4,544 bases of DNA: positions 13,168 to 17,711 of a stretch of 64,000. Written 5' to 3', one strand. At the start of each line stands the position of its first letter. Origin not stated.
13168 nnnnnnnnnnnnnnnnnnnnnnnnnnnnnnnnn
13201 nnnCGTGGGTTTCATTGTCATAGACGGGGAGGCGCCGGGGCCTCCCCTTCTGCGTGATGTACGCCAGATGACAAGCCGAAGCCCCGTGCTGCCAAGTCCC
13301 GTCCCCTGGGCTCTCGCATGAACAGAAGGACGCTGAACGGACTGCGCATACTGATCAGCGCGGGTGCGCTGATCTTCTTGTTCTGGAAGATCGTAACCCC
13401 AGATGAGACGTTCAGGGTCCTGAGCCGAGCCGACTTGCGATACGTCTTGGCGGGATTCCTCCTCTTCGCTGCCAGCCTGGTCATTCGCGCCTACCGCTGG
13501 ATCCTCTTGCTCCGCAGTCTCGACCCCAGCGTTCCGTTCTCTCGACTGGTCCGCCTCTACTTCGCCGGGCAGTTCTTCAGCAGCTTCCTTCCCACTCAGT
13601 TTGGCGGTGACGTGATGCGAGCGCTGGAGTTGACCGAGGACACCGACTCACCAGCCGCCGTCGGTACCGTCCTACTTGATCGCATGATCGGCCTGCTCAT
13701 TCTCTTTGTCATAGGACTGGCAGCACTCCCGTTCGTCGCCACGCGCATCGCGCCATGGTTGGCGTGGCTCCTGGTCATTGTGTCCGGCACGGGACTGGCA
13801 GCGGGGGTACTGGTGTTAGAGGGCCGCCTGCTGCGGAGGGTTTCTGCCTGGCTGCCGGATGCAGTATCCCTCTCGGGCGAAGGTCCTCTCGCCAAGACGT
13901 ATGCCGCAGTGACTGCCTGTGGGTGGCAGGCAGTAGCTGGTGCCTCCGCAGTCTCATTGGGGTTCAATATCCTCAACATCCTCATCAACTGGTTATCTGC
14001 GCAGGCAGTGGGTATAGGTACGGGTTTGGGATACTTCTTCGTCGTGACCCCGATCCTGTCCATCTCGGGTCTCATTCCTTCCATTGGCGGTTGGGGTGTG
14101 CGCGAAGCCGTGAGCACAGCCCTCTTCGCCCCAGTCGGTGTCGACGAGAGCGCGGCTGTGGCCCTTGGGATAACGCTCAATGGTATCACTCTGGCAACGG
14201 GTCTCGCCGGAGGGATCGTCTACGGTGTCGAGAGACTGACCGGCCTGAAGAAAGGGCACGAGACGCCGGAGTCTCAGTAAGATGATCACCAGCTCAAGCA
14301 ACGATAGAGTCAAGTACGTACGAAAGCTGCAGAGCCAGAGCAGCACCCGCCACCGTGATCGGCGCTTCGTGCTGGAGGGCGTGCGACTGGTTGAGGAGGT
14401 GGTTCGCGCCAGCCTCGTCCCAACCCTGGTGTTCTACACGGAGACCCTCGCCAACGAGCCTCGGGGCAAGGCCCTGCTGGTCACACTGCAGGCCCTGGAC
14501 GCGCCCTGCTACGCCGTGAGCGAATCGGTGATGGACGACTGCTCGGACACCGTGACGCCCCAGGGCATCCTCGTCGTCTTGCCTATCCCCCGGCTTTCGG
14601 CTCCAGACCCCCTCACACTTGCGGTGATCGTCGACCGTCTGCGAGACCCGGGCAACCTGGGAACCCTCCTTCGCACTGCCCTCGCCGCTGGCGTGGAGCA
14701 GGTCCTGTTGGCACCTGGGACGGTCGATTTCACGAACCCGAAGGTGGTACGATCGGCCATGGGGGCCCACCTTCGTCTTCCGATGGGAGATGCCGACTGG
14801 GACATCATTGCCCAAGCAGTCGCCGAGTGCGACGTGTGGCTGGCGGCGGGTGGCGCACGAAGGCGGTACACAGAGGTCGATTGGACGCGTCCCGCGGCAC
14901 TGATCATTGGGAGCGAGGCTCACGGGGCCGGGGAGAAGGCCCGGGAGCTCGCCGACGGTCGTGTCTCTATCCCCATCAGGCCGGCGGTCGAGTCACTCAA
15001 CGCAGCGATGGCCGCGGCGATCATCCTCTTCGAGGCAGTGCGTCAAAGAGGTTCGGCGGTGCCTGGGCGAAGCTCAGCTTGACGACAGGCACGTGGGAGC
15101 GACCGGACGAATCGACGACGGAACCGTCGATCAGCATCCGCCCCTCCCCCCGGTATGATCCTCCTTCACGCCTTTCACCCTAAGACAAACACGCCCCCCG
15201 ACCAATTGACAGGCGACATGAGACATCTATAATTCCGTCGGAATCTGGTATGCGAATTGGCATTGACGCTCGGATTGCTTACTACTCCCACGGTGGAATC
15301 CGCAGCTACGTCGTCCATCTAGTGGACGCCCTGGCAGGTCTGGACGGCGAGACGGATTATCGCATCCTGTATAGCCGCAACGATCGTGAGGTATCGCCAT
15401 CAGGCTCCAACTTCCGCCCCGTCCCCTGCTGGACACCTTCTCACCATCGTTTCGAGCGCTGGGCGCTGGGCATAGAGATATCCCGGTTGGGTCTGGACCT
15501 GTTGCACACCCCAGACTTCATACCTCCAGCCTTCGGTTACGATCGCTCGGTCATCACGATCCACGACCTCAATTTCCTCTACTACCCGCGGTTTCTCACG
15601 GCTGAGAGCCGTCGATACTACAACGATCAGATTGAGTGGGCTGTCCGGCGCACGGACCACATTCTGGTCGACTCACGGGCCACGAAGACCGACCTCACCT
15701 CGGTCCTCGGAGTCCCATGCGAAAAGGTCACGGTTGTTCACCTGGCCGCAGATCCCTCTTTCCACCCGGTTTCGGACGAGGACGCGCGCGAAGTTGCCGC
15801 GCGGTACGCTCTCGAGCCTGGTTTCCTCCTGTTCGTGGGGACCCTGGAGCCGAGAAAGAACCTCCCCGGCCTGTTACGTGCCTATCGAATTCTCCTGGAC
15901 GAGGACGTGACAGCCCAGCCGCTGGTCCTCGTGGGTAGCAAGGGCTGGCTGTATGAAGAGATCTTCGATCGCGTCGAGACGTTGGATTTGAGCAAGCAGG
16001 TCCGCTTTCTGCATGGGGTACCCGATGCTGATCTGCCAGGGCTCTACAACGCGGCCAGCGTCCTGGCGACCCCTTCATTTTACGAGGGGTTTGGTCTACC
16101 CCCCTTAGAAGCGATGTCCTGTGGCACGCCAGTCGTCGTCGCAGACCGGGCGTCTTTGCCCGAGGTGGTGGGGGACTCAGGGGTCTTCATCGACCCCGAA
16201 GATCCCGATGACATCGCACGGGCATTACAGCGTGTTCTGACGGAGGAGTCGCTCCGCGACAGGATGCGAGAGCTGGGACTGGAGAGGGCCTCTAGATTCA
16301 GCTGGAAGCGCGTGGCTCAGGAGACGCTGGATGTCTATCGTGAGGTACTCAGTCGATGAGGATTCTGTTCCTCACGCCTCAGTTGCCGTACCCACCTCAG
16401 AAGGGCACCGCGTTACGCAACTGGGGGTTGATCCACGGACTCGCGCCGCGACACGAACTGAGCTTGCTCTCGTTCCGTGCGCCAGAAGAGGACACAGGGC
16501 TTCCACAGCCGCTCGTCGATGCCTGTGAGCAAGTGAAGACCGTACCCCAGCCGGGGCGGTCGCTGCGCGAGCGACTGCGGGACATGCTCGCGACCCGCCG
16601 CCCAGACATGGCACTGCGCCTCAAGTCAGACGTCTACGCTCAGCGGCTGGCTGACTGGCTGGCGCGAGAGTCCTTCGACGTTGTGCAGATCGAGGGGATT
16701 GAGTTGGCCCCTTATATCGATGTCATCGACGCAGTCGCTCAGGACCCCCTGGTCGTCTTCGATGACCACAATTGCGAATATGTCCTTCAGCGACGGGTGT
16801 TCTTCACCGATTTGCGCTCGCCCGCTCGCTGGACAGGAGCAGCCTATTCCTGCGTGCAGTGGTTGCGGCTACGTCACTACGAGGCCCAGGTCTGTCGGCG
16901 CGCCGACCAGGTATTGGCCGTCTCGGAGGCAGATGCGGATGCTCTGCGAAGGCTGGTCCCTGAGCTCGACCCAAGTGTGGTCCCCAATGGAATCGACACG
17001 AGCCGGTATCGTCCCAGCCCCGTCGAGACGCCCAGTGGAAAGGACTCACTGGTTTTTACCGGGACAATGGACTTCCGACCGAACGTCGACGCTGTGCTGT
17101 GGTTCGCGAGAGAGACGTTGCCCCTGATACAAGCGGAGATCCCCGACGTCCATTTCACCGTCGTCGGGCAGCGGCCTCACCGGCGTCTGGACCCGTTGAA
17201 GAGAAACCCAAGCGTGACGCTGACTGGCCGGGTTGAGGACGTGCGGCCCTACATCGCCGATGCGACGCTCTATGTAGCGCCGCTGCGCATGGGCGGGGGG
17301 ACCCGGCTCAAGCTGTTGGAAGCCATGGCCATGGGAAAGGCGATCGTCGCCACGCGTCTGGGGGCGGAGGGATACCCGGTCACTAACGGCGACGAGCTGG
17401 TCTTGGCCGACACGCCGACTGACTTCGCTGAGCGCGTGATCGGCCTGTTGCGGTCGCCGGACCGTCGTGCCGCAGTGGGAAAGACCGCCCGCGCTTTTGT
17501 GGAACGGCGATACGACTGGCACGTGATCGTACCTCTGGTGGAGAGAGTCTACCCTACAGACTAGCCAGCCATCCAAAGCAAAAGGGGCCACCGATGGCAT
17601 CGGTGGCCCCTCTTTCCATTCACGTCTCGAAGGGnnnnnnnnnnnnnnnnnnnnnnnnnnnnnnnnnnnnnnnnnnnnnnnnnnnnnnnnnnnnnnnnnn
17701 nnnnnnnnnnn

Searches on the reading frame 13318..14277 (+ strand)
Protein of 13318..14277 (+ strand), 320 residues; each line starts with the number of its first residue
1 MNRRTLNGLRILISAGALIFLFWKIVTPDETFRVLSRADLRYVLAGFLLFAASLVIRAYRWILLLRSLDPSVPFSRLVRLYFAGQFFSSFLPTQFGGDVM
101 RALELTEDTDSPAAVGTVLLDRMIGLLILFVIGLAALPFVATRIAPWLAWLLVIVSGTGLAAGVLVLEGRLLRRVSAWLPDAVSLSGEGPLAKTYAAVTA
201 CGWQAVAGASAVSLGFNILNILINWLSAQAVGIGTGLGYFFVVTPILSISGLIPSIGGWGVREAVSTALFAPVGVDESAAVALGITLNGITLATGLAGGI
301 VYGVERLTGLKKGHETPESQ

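Call 8: search_protein_families(library=pfam, proteins=[window:13318-14277:+], max_evalue=0.001)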
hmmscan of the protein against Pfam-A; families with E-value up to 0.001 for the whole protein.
window:13318-14277:+ (320 aa): 1 family
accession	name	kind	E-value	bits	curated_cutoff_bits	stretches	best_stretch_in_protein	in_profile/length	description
PF03706.18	LPG_synthase_TM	-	2.2e-40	139.4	33.4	1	9-297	3-300/302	Lysylphosphatidylglycerol synthase TM region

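Call 83: search_protein_families(library=ncbifam, proteins=[window:13318-14277:+], max_evalue=0.001)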
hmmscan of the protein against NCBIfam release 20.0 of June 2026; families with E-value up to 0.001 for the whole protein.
window:13318-14277:+ (320 aa): 1 family
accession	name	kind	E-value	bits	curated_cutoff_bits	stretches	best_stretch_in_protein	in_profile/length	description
TIGR00374.1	TIGR00374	subfamily_domain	1.2e-17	64.3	43.2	1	18-151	7-141/323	flippase-like domain-containing protein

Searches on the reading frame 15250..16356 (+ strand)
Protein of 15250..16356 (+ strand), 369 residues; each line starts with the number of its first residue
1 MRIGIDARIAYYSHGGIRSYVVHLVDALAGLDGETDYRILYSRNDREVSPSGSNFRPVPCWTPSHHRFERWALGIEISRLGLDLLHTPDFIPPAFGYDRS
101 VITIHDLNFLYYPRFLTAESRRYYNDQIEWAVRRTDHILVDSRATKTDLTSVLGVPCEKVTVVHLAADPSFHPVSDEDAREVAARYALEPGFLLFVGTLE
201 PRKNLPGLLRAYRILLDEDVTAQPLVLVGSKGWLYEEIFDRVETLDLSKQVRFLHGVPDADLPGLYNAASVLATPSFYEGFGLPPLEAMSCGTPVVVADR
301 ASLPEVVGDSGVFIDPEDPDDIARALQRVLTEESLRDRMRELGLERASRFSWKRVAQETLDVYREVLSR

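Call 8: search_protein_families(library=pfam, proteins=[window:15250-16356:+], max_evalue=0.001)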
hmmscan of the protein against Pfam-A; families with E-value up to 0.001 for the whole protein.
window:15250-16356:+ (369 aa): 6 families
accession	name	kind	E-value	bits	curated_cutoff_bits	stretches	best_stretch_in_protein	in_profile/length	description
PF00534.26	Glycos_transf_1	-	5.2e-37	127.4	26.4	1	189-342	14-168/172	Glycosyl transferases group 1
PF13692.12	Glyco_trans_1_4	-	1.4e-28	100.4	27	1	193-331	4-141/142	Glycosyl transferases group 1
PF13439.12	Glyco_transf_4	-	2.2e-14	54.3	28.5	1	15-170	2-169/170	Glycosyltransferase Family 4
PF20706.3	GT4-conflict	-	2.1e-10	40.6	26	1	180-358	190-384/385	Family 4 Glycosyltransferase in conflict systems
PF13524.12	Glyco_trans_1_2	-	4.9e-09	36.7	25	1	224-361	16-144/144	Glycosyl transferase-like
PF13579.12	Glyco_trans_4_4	-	1.9e-07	32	29.7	1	15-165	1-157/158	Glycosyl transferase 4-like domain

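Call 83: search_protein_families(library=ncbifam, proteins=[window:15250-16356:+], max_evalue=0.001)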
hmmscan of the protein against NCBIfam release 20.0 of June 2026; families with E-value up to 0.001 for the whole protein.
window:15250-16356:+ (369 aa): 30 families (the best 25 are shown)
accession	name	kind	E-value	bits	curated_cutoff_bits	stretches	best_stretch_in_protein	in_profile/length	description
TIGR04047.1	MSMEG_0565_glyc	hypoth_equivalog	1.2e-34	120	259.85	1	129-365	133-373/373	MSMEG_0565 family glycosyltransferase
TIGR03449.1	mycothiol_MshA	equivalog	1.5e-33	116.3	462.5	1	121-367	154-404/406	D-inositol-3-phosphate glycosyltransferase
TIGR02149.1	glgA_Coryne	subfamily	3.2e-30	105.5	302.4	1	131-367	141-391/391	glycogen synthase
TIGR03999.1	thiol_BshA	equivalog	1.1e-20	73.9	273.7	1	121-367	131-374/375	N-acetyl-alpha-D-glucosaminyl L-malate synthase BshA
TIGR03088.1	stp2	hypoth_equivalog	1.7e-19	70.2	409.05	1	142-367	144-374/374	TIGR03088 family PEP-CTERM/XrtA system glycosyltransferase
NF041876.1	EPS_EpsE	equivalog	4.3e-19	69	400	1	193-356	217-386/389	exopolysaccharide biosynthesis GT4 family glycosyltransferase EpsE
NF053787.1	GlcN_PG_synth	equivalog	5.7e-19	68.2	480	1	120-367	129-360/361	N-acetylglucosaminyl phosphatidylglycerol synthase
NF050063.1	ProtGlycPglJ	equivalog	8.1e-17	61.5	500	1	132-361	142-361/363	N-acetylgalactosamine-N,N'-diacetylbacillosaminyl-diphospho-undecaprenol 4-alpha-N-acetylgalactosaminyltransferase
NF038295.1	EPS_HpsP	equivalog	9.9e-17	61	550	1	182-366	197-387/388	hormogonium polysaccharide biosynthesis glycosyltransferase HpsP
TIGR04063.1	stp3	hypoth_equivalog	6.4e-16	58.2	442.05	1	130-367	153-396/397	TIGR04063 family PEP-CTERM/XrtA system glycosyltransferase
TIGR04157.1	glyco_rSAM_CFB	subfamily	1.4e-14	53.9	400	1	131-310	166-342/406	TIGR04157 family glycosyltransferase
NF041010.1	glycosy_Agl16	equivalog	4e-14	52.3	575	1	131-366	130-351/352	glycosylation protein Agl16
NF038298.1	EPS_HpsO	equivalog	8.2e-14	51.2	575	1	193-366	204-387/388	hormogonium polysaccharide biosynthesis glycosyltransferase HpsO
TIGR02095.1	glgA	subfamily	1.1e-11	44.1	328.45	1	192-365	296-476/477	glycogen/starch synthase, ADP-glucose type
NF038229.1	Glyco4_Geo_Pelo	equivalog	2.4e-11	43.2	400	1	126-367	101-337/338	GPMC system family 4 glycosyltransferase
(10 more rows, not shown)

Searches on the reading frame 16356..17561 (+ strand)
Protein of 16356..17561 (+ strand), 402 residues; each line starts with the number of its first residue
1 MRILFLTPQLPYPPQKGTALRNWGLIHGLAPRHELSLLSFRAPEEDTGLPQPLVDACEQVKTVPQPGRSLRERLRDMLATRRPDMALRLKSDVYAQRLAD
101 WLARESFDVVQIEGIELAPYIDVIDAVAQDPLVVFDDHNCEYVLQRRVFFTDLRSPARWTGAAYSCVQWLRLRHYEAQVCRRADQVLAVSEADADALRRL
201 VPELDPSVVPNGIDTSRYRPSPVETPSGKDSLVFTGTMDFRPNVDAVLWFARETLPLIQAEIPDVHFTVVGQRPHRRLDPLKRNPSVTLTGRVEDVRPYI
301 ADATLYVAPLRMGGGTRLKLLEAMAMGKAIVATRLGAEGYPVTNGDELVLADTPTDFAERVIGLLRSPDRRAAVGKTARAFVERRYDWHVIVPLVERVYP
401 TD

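Call 8: search_protein_families(library=pfam, proteins=[window:16356-17561:+], max_evalue=0.001)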
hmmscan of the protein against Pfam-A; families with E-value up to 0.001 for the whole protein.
window:16356-17561:+ (402 aa): 5 families
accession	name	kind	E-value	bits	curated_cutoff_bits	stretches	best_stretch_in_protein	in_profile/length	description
PF13692.12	Glyco_trans_1_4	-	1e-27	97.6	27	1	231-366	3-141/142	Glycosyl transferases group 1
PF00534.26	Glycos_transf_1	-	8.8e-12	45.3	26.4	1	253-380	35-171/172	Glycosyl transferases group 1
PF13439.12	Glyco_transf_4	-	1.8e-11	44.8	28.5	1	53-217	37-170/170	Glycosyltransferase Family 4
PF13524.12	Glyco_trans_1_2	-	4.7e-10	40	25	1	260-389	10-136/144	Glycosyl transferase-like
PF13579.12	Glyco_trans_4_4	-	1.5e-09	38.8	29.7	1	17-212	2-158/158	Glycosyl transferase 4-like domain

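Call 83: search_protein_families(library=ncbifam, proteins=[window:16356-17561:+], max_evalue=0.001)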
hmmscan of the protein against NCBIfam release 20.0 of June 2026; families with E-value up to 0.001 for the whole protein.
window:16356-17561:+ (402 aa): 10 families
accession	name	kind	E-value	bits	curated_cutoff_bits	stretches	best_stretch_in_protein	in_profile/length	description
TIGR03087.1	stp1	hypoth_equivalog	5.8e-79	266.1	316.65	1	3-392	1-387/397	TIGR03087 family PEP-CTERM/XrtA system glycosyltransferase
TIGR04063.1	stp3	hypoth_equivalog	3.3e-14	52.6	442.05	1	171-399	146-392/397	TIGR04063 family PEP-CTERM/XrtA system glycosyltransferase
NF053787.1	GlcN_PG_synth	equivalog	2.7e-10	39.6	480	1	171-399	132-356/361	N-acetylglucosaminyl phosphatidylglycerol synthase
TIGR03088.1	stp2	hypoth_equivalog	4.4e-09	35.8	409.05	1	202-400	158-371/374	TIGR03088 family PEP-CTERM/XrtA system glycosyltransferase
TIGR04047.1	MSMEG_0565_glyc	hypoth_equivalog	8.1e-09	35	259.85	1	171-223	127-178/373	MSMEG_0565 family glycosyltransferase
NF041876.1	EPS_EpsE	equivalog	2.8e-08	33.4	400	1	278-388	269-382/389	exopolysaccharide biosynthesis GT4 family glycosyltransferase EpsE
TIGR02149.1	glgA_Coryne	subfamily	6.6e-07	28.8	302.4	0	176-224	138-190/391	glycogen synthase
NF038229.1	Glyco4_Geo_Pelo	equivalog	9.4e-07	28.1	400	1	177-387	104-321/338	GPMC system family 4 glycosyltransferase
TIGR03999.1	thiol_BshA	equivalog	9.5e-07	28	273.7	1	181-399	143-370/375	N-acetyl-alpha-D-glucosaminyl L-malate synthase BshA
TIGR03449.1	mycothiol_MshA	equivalog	9.7e-05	21.4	462.5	1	320-399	320-400/406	D-inositol-3-phosphate glycosyltransferase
